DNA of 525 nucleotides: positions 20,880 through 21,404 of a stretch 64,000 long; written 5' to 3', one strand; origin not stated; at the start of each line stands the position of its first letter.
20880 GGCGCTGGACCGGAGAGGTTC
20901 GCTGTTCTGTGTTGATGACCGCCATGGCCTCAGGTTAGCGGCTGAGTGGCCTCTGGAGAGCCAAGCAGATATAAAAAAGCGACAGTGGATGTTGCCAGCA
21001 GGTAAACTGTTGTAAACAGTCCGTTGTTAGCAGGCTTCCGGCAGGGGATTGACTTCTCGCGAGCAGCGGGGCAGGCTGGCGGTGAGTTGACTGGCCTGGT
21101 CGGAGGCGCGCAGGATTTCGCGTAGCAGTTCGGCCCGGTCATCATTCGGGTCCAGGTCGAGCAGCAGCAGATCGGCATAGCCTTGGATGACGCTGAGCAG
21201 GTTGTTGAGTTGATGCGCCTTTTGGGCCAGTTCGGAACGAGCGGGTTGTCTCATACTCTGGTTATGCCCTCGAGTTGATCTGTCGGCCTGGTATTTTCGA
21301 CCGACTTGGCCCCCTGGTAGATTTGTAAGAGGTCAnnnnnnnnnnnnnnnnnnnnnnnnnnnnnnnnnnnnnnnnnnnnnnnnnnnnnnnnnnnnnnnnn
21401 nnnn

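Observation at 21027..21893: PAS and HisKA (DHp) in one reading frame split by a single TGA, with no ATPase domain anywhere downstream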

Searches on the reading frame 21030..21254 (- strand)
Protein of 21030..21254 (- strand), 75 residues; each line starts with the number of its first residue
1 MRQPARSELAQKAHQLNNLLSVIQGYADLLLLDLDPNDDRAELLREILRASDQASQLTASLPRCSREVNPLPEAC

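Call 5: search_protein_families(library=pfam, proteins=[window:21030-21254:-], max_evalue=0.1)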
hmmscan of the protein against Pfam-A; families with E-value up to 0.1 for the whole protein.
window:21030-21254:- (75 aa): 1 family
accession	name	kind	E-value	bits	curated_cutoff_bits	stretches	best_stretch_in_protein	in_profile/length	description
PF00512.31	HisKA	-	4.5e-09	36.7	26.9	1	9-61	6-57/66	His Kinase A (phospho-acceptor) domain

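Call 7: find_encoding_contigs(protein=window:21030-21254:-, flank=6000)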
Protein window:21030-21254:- (75 aa): no gene with exactly this product is on record in the collection.

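Call 14: find_homologous_proteins(query=window:21030-21254:-, max_evalue=0.01)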
Query window:21030-21254:- (75 aa): 4 proteins with E <= 0.01 among 7 candidates.
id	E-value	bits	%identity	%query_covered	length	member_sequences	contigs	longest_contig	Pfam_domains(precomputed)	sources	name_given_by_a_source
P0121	9.7e-40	151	100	100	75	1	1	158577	PF00512.32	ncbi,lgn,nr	ncbi:hypothetical protein JST97_09340 [bacterium]|nr:hypothetical protein [bacterium]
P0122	9.1e-30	119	80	100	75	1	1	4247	PF00512.32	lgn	-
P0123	1.1e-20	91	79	77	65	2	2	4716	PF00512.32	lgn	-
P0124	3.7e-20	89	65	100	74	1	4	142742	-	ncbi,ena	ncbi:MAG: hypothetical protein U0931_28525 [Vulcanimicrobiota bacterium]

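Call 15: find_encoding_contigs(protein=P0122, flank=5000, max_places=3)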
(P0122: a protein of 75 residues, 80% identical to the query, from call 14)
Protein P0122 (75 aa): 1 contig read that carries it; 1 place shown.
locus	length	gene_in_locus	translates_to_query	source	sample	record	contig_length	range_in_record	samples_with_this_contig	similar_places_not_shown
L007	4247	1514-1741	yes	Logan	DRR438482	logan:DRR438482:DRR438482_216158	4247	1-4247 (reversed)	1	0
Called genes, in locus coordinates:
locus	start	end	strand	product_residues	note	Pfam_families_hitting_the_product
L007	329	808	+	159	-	-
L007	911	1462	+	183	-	PF00989:PAS, PF08448:PAS_4, PF13426:PAS_9 (weak), PF08447:PAS_3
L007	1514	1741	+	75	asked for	PF00512:HisKA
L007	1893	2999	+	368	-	-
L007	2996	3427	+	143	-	-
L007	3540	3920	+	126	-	-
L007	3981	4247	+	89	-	?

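Call 16: find_encoding_contigs(protein=P0123, flank=5000, max_places=3)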
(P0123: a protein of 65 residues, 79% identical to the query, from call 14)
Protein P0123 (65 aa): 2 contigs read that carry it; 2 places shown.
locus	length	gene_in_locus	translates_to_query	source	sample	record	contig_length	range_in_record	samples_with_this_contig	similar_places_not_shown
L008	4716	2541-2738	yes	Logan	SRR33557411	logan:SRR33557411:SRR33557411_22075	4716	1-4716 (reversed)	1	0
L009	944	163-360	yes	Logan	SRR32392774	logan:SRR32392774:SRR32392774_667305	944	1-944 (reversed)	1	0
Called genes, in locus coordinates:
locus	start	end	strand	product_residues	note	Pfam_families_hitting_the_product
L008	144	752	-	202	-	-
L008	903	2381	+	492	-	PF00392:GntR, PF00155:Aminotran_1_2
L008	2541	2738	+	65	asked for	PF00512:HisKA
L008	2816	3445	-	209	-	-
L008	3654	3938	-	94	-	-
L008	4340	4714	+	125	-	?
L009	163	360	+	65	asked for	PF00512:HisKA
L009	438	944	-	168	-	?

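Call 22: search_protein_representatives(protein=window:21030-21254:-)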
Query: 75 residues. Proteins with E-value up to 0.001 (for the whole library): 1633; up to 1e-10: 5; up to 1e-30: 0. The best 150 are listed.
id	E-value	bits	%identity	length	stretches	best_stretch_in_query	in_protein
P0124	1.2e-20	88.9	66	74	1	2-75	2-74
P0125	2.4e-15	72.1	63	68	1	6-64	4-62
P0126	3.2e-15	71.7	66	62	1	6-63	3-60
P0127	1.5e-11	60.1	56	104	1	5-65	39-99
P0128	7.0e-11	58.0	47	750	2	12-67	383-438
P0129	1.3e-09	54.0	41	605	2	12-67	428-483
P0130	1.8e-09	53.6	57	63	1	8-61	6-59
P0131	5.1e-09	52.2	53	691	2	12-67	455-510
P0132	4.5e-08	49.2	38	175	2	9-68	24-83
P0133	9.5e-08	48.2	55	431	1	12-67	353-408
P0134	1.5e-07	47.5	53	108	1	10-67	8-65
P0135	1.8e-07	47.3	49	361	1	12-72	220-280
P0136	2.6e-07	46.8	50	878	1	12-69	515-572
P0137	3.3e-07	46.5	55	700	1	12-66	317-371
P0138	3.4e-07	46.4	53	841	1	12-68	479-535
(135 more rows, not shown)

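Call 26: find_encoding_contigs(protein=P0127, flank=6000, max_places=3)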
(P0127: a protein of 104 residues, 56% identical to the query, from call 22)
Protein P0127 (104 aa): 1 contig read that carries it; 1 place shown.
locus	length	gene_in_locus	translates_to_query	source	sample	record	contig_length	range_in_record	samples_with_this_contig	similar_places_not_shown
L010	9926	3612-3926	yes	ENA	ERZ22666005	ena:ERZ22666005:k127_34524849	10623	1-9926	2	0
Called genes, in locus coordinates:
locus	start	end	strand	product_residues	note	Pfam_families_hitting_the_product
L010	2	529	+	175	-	?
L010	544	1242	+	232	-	PF20388:DUF6683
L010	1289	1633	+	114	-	-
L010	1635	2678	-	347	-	-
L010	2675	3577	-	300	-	-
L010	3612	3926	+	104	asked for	PF00512:HisKA (weak)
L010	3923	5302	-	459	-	PF00479:G6PD_N, PF02781:G6PD_C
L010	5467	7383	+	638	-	PF13088:BNR_2 (faint)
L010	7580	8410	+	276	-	PF00582:Usp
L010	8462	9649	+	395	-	PF03007:WS_DGAT_cat, PF06974:WS_DGAT_C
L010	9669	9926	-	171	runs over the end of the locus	PF00582:Usp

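Call 28: find_encoding_contigs(protein=P0125, flank=6000, max_places=3)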
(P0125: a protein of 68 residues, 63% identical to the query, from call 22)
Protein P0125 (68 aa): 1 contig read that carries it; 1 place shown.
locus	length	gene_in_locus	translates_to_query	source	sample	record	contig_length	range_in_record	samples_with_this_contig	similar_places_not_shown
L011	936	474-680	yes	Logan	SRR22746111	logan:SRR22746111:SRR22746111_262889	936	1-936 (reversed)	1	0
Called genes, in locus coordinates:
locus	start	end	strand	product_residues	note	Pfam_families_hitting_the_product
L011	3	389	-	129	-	?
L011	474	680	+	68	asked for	PF00512:HisKA (weak)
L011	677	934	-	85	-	?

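Call 29: find_encoding_contigs(protein=P0126, flank=6000, max_places=3)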
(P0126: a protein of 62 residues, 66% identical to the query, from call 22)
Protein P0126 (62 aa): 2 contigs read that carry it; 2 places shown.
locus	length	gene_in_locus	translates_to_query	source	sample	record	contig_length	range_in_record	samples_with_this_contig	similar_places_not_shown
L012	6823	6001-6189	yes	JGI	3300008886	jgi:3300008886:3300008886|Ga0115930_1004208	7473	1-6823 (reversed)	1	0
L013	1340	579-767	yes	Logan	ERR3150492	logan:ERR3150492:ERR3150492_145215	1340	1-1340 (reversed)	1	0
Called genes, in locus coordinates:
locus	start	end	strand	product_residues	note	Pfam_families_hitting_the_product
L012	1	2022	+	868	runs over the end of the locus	PF00271:Helicase_C, PF13020:NOV_C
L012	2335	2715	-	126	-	PF15731:MqsA_antitoxin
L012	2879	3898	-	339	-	-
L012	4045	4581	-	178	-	PF07929:PRiA4_ORF3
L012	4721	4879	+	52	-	-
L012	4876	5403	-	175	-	PF12705:PDDEXK_1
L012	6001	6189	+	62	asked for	PF00512:HisKA (weak)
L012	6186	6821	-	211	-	?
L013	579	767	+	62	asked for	PF00512:HisKA (weak)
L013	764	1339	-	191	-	?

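Call 42: find_related_loci(query=A2, collection=metagenome_contigs, flank=4000)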
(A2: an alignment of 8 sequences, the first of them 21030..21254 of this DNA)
Query A2 (75 aa) in metagenome_contigs; peptide patterns used: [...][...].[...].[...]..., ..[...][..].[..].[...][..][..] (x = any residue, [..] = any of these).
228 stretches matched a pattern; 86 encode a relative of the query (tblastn E <= 1e-3); the best 80 are kept; 80 distinct loci.
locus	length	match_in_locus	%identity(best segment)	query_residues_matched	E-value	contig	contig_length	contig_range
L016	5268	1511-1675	51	13-67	6e-12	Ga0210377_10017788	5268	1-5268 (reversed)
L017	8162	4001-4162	52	13-66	4e-11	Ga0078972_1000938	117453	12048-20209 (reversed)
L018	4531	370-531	50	13-66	1e-10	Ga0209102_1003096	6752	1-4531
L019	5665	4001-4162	48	13-66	9e-10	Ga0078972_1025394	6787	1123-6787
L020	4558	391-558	50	13-67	1e-9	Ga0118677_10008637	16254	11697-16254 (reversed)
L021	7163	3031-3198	50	13-67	2e-9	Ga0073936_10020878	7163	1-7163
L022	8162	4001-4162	50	13-66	2e-9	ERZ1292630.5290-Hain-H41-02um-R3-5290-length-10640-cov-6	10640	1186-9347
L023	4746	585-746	50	13-66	2e-9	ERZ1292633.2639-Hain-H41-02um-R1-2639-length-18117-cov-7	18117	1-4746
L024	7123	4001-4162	43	13-66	4e-9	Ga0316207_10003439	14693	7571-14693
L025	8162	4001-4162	50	13-66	5e-9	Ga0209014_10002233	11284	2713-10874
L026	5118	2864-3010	45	13-61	9e-9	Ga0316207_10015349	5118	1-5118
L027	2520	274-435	48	13-66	8e-9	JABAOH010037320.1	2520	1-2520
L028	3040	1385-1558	38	13-70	1e-8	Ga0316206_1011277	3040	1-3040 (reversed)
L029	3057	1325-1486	48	13-66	1e-8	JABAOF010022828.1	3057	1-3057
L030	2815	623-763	49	13-61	2e-8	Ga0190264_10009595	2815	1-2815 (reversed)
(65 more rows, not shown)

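Call 53: predict_structure(alignment_id=A2)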
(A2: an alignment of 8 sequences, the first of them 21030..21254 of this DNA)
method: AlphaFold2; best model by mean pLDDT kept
length: 75 residues; sequences in the alignment: 8
mean_pLDDT: 83.9   pTM: 0.64
mean pLDDT of the five models: 83.9, 83.7, 83.2, 81.6, 81.2
residues with pLDDT >= 90: 47; 70-90: 9; 50-70: 11; < 50: 8
segments of 3 or more residues with pLDDT < 50: 72-75
pLDDT, mean of each block of 10 residues (from residue 1): 69 94 97 96 98 93 59 47
secondary structure, 60 per line:
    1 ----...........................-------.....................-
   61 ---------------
elements in order: H5-31 H39-59

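Call 55: search_solved_structures(query=A2, max_evalue=0.01, show_alignments=2)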
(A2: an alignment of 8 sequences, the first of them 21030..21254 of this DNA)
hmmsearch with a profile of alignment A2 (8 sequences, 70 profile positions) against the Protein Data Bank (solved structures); distinct sequences matched with E-value up to 0.01: 0.

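Call 56: fold_search(model_id=the predicted structure, library=pdb)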
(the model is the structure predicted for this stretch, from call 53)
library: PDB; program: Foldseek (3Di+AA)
matches with E <= 10: 136; with E <= 0.001: 0
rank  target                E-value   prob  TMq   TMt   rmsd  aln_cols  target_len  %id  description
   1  7n0e_B                7.8e-01  0.97  0.60  0.25   1.7        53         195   21  Co-complex of the histidine kinase region of RetS and the dimerization and histidine phosphotransfer domain of GacS (released 2022-03-09)
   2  9jfj_B                1.1e+00  0.97  0.65  0.22   1.2        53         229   21  Crystal structure of the cytoplasmic domain of ZraS in ADP-bound form (released 2025-03-26)
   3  4mtx_C                1.1e+00  0.96  0.63  0.50   1.8        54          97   20  Structure of the ERS1 dimerization and histidine phosphotransfer domain from Arabidopsis thaliana (released 2014-10-01)
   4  8qaf                  1.7e+00  0.89  0.61  0.75   2.1        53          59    9  X-ray crystal structure of a de novo designed single-chain antiparallel 8-helix coiled-coil alpha-helical barrel, sc-apC (released 2024-07-03)
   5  9jfj_A                1.8e+00  0.93  0.62  0.21   1.0        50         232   22  Crystal structure of the cytoplasmic domain of ZraS in ADP-bound form (released 2025-03-26)
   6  7s8t_A                1.9e+00  0.89  0.69  0.63   2.6        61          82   16  M. xanthus ferritin-like protein EncC (released 2022-02-02)
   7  7z8n_A                2.0e+00  0.82  0.58  0.17   2.0        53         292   19  GacS histidine kinase from Pseudomonas aeruginosa (released 2022-07-13)
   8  9jfj_D                2.1e+00  0.82  0.59  0.20   2.2        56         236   20  Crystal structure of the cytoplasmic domain of ZraS in ADP-bound form (released 2025-03-26)
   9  6uuj_K                2.1e+00  0.14  0.34  0.18   6.3        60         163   22  Structure of PE5-PPE4-EspG3 complex from the type VII (ESX-3) secretion system, space group P212121 (released 2020-01-29)
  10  1qu7_B                2.3e+00  0.13  0.32  0.12   9.3        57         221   19  FOUR HELICAL-BUNDLE STRUCTURE OF THE CYTOPLASMIC DOMAIN OF A SERINE CHEMOTAXIS RECEPTOR (released 2000-07-12)
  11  6s1k_E                2.4e+00  0.13  0.32  0.25   5.6        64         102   16  E. coli Core Signaling Unit, carrying QQQQ receptor mutation (released 2020-01-22)
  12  9e2t_G                2.6e+00  0.63  0.47  0.39   2.4        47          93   19  Structure of a de novo designed interleukin-21 mimetic complex with IL-21R and IL-2Rg (released 2025-09-24)
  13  6dma_A                2.6e+00  0.35  0.46  0.48   3.4        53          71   24  DHD15_closed (released 2018-12-19)
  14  9a72_A                2.6e+00  0.15  0.32  0.12   5.5        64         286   12  Integrative model of YFMS-CHEW by crosslinking MS and deep learning (released 2024-09-18)
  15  6uuj_H                2.7e+00  0.14  0.35  0.18   6.1        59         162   24  Structure of PE5-PPE4-EspG3 complex from the type VII (ESX-3) secretion system, space group P212121 (released 2020-01-29)
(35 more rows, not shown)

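Call 71: find_encoding_contigs(protein=P0130, flank=5000, max_places=3)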
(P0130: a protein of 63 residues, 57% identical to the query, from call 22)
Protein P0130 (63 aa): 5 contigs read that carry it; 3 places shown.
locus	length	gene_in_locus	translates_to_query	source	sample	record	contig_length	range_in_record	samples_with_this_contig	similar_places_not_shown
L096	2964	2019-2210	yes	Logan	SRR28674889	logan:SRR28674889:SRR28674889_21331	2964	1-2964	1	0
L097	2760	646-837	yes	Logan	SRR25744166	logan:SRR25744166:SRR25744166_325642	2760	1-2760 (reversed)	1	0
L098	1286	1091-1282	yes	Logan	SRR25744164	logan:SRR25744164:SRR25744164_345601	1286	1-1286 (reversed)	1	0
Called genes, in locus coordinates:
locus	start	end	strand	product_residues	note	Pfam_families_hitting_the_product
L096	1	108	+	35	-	?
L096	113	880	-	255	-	PF00072:Response_reg, PF00486:Trans_reg_C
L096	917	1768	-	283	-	PF00582:Usp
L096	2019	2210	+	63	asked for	-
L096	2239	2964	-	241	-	?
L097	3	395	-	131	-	?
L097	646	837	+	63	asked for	-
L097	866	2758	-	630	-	?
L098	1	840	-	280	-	?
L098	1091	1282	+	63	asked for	-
